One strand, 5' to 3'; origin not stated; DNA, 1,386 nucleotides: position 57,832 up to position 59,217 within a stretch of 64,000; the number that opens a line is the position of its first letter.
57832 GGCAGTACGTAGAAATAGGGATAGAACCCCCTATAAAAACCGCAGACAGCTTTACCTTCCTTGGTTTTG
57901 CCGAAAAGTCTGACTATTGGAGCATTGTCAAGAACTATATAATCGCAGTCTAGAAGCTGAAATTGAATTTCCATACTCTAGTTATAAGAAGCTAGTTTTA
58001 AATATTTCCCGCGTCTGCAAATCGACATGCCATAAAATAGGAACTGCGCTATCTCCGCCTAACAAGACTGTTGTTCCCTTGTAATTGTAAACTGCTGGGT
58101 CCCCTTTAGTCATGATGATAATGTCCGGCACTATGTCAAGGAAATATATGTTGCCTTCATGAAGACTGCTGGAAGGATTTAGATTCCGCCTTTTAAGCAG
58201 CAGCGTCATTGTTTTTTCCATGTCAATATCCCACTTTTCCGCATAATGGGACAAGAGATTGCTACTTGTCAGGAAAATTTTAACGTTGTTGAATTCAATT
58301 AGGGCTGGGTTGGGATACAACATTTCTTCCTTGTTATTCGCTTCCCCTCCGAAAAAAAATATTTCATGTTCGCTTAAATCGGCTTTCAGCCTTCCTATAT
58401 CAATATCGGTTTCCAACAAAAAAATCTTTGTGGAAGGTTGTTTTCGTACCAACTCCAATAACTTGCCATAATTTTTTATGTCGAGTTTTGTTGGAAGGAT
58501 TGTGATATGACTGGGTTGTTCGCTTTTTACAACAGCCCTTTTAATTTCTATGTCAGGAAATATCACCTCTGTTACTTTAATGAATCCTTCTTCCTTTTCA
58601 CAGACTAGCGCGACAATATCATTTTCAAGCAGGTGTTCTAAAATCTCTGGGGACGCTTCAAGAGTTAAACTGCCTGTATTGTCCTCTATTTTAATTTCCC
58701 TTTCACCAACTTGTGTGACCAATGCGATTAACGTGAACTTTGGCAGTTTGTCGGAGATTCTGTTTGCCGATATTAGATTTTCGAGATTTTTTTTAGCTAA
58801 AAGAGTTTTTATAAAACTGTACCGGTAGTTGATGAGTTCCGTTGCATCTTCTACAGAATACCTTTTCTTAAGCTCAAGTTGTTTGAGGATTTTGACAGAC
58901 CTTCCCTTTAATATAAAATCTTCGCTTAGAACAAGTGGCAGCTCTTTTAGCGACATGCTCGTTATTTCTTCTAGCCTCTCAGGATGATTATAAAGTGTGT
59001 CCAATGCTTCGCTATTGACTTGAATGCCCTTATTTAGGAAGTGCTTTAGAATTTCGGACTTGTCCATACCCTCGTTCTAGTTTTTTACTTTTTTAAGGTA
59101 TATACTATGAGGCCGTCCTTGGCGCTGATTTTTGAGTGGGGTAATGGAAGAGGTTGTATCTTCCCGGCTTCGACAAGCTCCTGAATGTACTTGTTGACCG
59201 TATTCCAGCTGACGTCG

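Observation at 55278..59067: PolB with C-terminal Cys4 finger encoded next to a DP1-like protein whose phosphoesterase site is degenerate: a eukaryote-like catalytic/B-subunit pair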

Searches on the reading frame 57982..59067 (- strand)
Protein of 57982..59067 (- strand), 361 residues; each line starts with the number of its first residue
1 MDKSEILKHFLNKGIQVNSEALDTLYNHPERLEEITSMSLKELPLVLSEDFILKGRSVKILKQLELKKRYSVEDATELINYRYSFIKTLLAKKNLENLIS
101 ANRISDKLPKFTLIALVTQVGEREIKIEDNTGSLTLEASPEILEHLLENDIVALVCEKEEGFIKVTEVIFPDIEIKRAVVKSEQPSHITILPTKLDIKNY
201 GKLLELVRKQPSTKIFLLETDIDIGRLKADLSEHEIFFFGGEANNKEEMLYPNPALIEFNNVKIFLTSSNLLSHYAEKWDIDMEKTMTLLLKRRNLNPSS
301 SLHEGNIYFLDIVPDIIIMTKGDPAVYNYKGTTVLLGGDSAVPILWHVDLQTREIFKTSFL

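Call 3: search_protein_families(library=pfam, proteins=[window:57982-59067:-], max_evalue=1)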
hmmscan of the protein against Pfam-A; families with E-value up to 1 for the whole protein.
window:57982-59067:- (361 aa): 2 families
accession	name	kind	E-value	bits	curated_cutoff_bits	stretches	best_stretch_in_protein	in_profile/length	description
PF07922.17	Glyco_transf_52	-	0.011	15.4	26.1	1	40-97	96-152/272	Glycosyltransferase family 52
PF04042.21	DNA_pol_E_B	-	0.059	13.2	29.1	1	249-301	117-176/210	DNA polymerase alpha/epsilon subunit B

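Call 4: search_protein_families(library=ncbifam, proteins=[window:57982-59067:-], max_evalue=1)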
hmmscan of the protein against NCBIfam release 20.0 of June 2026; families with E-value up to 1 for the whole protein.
window:57982-59067:- (361 aa): 2 families
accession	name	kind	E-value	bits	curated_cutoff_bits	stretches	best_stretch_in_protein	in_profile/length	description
NF003118.0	PRK04036.1-3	equivalog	3.3e-11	42.8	445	1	1-190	3-230/481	DNA-directed DNA polymerase II small subunit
NF003120.0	PRK04036.1-5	equivalog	0.00012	20.7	671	1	57-177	142-278/547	DNA-directed DNA polymerase II small subunit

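Call 5: search_solved_structures(query=window:57982-59067:-, max_evalue=10, show_alignments=3)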
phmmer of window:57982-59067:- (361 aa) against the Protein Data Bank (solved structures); distinct sequences matched with E-value up to 10: 0.

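Call 6: find_homologous_proteins(query=window:57982-59067:-, max_evalue=0.001)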
Query window:57982-59067:- (361 aa): 3 proteins with E <= 0.001 among 3427 candidates.
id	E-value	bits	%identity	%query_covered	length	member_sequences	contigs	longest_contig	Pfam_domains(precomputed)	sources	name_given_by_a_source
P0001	4.5e-229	777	100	100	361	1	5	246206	-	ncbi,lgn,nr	ncbi:MAG: hypothetical protein HYT70_00940 [Candidatus Aenigmarchaeota archaeon]|nr:hypothetical pro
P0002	4.8e-20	90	27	100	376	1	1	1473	-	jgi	jgi:DNA polymerase II small subunit/DNA polymerase delta subunit B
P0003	7.0e-17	80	27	99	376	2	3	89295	-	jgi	jgi:DNA polymerase II small subunit/DNA polymerase delta subunit B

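Call 24: search_solved_structures(query=A3, max_evalue=1, show_alignments=3)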
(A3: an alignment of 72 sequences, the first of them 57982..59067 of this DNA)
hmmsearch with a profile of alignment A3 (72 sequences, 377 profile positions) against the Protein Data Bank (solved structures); distinct sequences matched with E-value up to 1: 19.
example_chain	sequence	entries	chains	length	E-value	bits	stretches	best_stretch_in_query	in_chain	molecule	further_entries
6knb_A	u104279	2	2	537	5.8e-40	140.9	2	61-220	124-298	DNA polymerase II small subunit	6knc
6t8h_A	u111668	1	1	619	8.7e-33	117.3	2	64-221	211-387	DNA polymerase II small subunit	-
8ppt_A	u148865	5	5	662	1.3e-32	116.7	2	64-221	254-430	DNA polymerase II small subunit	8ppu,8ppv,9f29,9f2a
6hmf_A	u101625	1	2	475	2e-32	116.1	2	64-221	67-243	DNA polymerase II small subunit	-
5ihe_A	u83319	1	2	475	2.1e-32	116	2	64-221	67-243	DNA polymerase II small subunit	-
6hms_A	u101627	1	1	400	4e-31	111.8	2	77-221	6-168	DNA polymerase II small subunit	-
6s1m_B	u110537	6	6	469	7.1e-05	25.4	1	261-369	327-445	DNA polymerase delta subunit 2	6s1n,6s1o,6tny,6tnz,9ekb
3e0j_A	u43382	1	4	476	7.5e-05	25.4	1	261-369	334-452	DNA polymerase subunit delta-2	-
5vbn_A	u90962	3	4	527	0.00053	22.5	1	113-230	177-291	DNA polymerase epsilon subunit 2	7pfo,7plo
7kc0_B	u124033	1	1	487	0.0094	18.5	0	318-375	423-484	POL31 isoform 1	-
7lxd_F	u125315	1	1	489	0.0095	18.4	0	318-375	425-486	DNA polymerase delta small subunit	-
6p1h_B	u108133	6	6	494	0.01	18.3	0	318-375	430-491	DNA polymerase delta small subunit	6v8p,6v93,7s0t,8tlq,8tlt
2kxe_A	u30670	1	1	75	0.016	17.7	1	5-65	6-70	DNA polymerase II small subunit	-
8c5y_C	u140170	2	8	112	0.09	15.2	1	107-175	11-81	RPA14 subunit of the hetero-oligomeric complex involved in homologous recombination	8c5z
8aaj_C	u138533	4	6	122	0.1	15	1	107-175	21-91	RPA14 subunit of the hetero-oligomeric complex involved in homologous recombination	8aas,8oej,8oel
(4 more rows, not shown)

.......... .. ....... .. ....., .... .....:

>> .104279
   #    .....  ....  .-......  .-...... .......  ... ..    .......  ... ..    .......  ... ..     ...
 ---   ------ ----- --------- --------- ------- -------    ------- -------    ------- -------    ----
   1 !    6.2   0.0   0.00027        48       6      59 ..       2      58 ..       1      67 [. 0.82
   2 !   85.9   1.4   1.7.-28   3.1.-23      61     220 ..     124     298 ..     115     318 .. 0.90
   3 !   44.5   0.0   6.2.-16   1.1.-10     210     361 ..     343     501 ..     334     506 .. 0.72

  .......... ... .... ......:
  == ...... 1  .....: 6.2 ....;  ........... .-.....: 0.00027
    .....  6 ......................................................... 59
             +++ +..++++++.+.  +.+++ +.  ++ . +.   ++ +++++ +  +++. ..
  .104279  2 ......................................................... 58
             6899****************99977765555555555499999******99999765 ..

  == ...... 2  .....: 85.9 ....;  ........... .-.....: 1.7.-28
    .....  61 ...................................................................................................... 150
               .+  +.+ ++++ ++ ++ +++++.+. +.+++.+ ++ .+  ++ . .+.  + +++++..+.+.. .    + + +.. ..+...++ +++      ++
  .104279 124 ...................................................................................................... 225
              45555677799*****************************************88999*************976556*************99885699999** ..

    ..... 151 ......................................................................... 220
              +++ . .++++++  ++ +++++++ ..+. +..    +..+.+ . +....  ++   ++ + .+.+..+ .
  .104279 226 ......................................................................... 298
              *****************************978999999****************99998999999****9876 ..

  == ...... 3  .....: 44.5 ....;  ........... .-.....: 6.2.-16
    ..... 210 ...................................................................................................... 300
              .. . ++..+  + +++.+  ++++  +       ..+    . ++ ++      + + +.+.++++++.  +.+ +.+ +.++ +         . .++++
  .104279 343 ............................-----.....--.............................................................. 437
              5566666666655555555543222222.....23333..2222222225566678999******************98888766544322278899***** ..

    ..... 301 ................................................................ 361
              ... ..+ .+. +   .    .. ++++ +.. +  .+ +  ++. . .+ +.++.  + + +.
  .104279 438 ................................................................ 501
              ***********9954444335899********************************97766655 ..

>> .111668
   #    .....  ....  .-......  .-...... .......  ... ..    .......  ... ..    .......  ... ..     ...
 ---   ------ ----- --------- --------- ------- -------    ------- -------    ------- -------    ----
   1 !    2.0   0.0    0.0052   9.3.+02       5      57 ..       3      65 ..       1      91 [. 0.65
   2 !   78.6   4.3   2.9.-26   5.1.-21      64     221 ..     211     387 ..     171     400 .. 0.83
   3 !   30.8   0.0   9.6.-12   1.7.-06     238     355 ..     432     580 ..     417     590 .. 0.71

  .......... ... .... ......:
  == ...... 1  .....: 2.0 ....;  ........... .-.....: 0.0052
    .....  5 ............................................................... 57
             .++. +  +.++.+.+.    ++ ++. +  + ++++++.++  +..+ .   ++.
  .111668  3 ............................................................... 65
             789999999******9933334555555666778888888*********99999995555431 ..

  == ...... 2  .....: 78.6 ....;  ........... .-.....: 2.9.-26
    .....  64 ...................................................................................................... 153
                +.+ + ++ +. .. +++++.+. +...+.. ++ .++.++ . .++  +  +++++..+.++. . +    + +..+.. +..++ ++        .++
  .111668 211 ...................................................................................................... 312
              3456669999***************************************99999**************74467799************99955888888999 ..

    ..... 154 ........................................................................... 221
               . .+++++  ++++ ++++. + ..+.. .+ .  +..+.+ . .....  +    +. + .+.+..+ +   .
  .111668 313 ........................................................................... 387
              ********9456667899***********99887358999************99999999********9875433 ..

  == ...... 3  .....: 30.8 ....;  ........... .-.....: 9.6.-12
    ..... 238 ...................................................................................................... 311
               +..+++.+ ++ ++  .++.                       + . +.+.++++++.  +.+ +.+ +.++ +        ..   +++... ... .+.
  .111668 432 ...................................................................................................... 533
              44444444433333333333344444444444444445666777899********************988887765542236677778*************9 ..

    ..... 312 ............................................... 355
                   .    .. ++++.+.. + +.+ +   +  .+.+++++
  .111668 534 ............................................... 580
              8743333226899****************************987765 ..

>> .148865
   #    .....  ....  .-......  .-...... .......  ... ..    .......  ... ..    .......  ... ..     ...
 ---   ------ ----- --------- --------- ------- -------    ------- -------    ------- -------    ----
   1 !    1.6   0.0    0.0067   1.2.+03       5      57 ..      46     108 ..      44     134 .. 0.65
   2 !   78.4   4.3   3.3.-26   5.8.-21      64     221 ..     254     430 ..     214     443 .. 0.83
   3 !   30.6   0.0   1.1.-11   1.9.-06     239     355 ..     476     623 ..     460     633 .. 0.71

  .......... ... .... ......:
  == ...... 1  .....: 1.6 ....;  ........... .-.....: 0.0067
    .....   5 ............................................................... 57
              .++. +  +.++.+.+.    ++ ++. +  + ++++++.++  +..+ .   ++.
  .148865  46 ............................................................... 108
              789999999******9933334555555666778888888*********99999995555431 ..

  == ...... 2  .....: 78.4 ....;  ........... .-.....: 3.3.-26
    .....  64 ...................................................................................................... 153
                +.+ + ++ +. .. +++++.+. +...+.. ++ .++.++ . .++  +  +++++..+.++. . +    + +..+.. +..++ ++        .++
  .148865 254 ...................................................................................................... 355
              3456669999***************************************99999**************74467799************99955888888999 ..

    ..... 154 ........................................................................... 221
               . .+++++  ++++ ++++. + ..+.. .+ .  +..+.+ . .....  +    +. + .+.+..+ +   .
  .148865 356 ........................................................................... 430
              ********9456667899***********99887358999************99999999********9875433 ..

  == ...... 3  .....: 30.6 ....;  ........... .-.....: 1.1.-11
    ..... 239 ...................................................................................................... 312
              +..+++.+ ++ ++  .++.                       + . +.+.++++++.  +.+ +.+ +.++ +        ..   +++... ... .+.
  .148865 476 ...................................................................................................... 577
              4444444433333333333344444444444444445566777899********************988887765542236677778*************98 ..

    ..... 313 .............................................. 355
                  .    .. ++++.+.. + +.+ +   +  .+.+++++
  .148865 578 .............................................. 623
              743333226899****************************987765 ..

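Call 25: search_protein_families(library=pfam, alignment_id=A3, max_evalue=0.01)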
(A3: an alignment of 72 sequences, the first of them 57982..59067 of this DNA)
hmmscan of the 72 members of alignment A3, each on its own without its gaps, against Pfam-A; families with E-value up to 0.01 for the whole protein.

A. member 1, window:57982-59067:- (361 aa): 0 families

B. families by the number of members that match (of 72 scanned): 14 families
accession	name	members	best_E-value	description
PF04042.21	DNA_pol_E_B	14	1.3e-10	DNA polymerase alpha/epsilon subunit B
PF12850.12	Metallophos_2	12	2.5e-15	Calcineurin-like phosphoesterase superfamily domain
PF00149.33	Metallophos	11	1.2e-09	Calcineurin-like phosphoesterase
PF01336.31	tRNA_anti-codon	4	0.00015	OB-fold nucleic acid binding domain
PF22317.1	PolB_N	3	8.1e-07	DNA polymerase II small subunit, N-terminal domain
PF14582.11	Metallophos_3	2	0.00084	Metallophosphoesterase, calcineurin superfamily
PF07308.18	DUF1456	1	0.00025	Protein of unknown function (DUF1456)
PF08942.16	DUF1919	1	0.0013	Domain of unknown function (DUF1919)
PF06763.17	Minor_tail_Z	1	0.0013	Prophage minor tail protein Z (GPZ)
PF17533.7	DUF5452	1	0.0029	Family of unknown function (DUF5452)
PF24676.1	DUF7656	1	0.0049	Domain of unknown function (DUF7656)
PF14533.12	USP7_C2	1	0.0056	Ubiquitin-specific protease C-terminal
PF20865.2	FAM186A-B_C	1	0.0058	FAM186A/B, C-terminal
PF18018.7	DNA_pol_D_N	1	0.0088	DNA polymerase delta subunit OB-fold domain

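Call 40: find_homologous_proteins(query=A3, max_evalue=0.00001)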
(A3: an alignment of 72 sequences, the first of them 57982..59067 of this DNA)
Query A3 (72 sequences) (361 aa, profile of the alignment): 14 proteins with E <= 0.00001 among 8000 candidates.
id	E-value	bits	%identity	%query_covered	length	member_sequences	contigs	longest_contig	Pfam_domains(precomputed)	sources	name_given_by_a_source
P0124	6.6e-121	422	31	100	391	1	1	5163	PF04042.22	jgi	jgi:DNA polymerase II small subunit/DNA polymerase delta subunit B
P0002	1.9e-100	355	27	100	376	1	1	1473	-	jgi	jgi:DNA polymerase II small subunit/DNA polymerase delta subunit B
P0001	4.6e-97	344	100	100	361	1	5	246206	-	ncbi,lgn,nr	ncbi:MAG: hypothetical protein HYT70_00940 [Candidatus Aenigmarchaeota archaeon]|nr:hypothetical pro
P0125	2.1e-50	190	28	31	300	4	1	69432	-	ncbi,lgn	ncbi:MAG: hypothetical protein ACE5J4_00185 [Candidatus Aenigmatarchaeota archaeon]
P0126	3.0e-48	183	26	37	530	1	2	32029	PF04042.22,PF00149.34,PF01336.32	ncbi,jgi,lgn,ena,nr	ncbi:DNA polymerase II small subunit [Candidatus Woesearchaeota archaeon]|nr:MAG: DNA polymerase II 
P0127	2.1e-47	180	27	52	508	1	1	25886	PF04042.22,PF00149.34,PF01336.32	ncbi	ncbi:DNA-directed DNA polymerase II small subunit [Nanoarchaeota archaeon]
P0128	9.9e-47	178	22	82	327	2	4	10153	-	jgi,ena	-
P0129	1.0e-45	175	32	29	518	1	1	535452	PF04042.22,PF00149.34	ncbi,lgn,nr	ncbi:MAG: hypothetical protein KatS3mg001_347 [Candidatus Pacearchaeota archaeon]|nr:MAG: hypothetic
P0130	2.8e-45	173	23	82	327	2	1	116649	PF01336.32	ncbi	-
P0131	4.4e-44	169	27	49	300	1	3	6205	PF01336.32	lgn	-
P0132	5.4e-42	163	-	-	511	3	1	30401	PF04042.22,PF00149.34,PF01336.32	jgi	jgi:DNA polymerase II small subunit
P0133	1.7e-41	161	26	36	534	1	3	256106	PF04042.22,PF00149.34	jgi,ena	-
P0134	6.9e-40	156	21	75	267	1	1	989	-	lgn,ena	-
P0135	5.2e-17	80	29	9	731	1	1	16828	PF04042.22,PF00149.34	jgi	-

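Call 47: predict_structure(alignment_id=A6)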
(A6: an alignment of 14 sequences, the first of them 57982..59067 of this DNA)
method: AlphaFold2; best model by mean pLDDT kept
length: 361 residues; sequences in the alignment: 14
mean_pLDDT: 83.9   pTM: 0.76
mean pLDDT of the five models: 83.9, 83.3, 82.8, 81.9, 80.5
residues with pLDDT >= 90: 126; 70-90: 201; 50-70: 25; < 50: 9
segments of 3 or more residues with pLDDT < 50: 242-249
pLDDT, mean of each block of 10 residues (from residue 1): 92 92 85 83 84 68 74 83 92 89 85 95 93 93 88 92 92 86 88 77 86 77 78 77 46 82 85 85 90 84 69 91 85 83 85 87 79
secondary structure, 60 per line:
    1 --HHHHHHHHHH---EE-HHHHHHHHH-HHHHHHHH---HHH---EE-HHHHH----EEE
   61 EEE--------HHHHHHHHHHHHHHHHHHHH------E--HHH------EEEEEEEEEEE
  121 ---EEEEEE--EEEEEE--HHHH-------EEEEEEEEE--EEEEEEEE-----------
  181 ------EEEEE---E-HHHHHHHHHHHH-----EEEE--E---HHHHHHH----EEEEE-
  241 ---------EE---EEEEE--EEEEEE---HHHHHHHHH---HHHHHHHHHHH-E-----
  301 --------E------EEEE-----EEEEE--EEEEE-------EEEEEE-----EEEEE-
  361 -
elements in order: H3-12 H19-27 H29-36 H49-53 E58-63 H72-91 E110-120 E124-129 E132-137 H140-143 E151-159 E162-169 E187-191 H197-208 E214-217 H224-230 E235-239 E255-259 E262-267 H271-279 H283-293 E316-319 E325-329 E332-336 E344-349 E355-359
